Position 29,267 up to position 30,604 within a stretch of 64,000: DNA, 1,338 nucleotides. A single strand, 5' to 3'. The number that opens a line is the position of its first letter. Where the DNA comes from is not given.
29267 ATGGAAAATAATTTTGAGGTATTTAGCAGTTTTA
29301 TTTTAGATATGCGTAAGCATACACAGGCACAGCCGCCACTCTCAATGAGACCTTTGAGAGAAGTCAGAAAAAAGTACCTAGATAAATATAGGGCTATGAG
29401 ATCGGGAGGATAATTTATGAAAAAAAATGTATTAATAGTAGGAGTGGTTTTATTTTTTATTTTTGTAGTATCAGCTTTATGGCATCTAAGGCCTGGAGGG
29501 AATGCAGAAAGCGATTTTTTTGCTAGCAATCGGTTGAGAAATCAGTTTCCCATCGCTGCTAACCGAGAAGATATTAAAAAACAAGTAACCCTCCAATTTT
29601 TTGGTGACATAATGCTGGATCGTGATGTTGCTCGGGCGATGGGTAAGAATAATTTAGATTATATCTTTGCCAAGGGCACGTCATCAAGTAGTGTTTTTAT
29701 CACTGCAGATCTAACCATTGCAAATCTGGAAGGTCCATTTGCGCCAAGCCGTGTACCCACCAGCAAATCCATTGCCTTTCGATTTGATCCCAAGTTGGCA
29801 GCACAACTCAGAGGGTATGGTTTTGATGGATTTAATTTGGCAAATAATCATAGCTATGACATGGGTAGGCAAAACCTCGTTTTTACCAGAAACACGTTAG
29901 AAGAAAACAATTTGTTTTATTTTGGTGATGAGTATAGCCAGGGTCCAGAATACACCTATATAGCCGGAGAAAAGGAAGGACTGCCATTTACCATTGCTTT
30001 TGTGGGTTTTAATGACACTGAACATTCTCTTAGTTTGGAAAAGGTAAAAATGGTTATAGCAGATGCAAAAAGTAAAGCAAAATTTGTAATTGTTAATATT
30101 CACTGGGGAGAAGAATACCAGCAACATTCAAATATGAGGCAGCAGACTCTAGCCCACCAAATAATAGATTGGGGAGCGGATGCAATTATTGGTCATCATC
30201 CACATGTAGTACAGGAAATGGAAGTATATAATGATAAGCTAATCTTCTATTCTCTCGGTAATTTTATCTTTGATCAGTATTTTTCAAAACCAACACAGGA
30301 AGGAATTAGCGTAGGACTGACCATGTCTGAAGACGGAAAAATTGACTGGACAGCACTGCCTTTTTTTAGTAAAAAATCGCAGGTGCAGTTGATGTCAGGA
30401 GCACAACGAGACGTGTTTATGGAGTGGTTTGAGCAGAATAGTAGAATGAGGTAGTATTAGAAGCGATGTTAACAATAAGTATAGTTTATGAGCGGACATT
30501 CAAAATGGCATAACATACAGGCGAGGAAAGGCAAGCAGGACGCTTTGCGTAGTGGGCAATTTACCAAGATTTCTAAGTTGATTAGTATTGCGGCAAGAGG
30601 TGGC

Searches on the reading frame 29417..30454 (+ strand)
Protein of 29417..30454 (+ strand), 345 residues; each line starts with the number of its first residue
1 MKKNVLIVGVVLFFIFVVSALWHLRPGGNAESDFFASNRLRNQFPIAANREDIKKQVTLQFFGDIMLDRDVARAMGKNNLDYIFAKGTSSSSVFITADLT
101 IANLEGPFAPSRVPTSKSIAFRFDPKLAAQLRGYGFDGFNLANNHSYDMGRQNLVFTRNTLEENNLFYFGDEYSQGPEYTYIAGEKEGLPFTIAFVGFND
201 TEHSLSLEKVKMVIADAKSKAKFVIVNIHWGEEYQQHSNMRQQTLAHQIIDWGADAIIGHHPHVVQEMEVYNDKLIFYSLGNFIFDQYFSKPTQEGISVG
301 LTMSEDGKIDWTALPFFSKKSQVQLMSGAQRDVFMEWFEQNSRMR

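Call 88: search_protein_families(library=pfam, max_evalue=0.00001, proteins=[window:29417-30454:+])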
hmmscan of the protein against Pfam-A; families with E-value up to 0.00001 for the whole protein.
window:29417-30454:+ (345 aa): 1 family
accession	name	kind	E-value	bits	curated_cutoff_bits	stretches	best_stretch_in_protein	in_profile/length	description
PF09587.15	PGA_cap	-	1.7e-60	205.1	27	1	58-287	1-255/255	Bacterial capsule synthesis protein PGA_cap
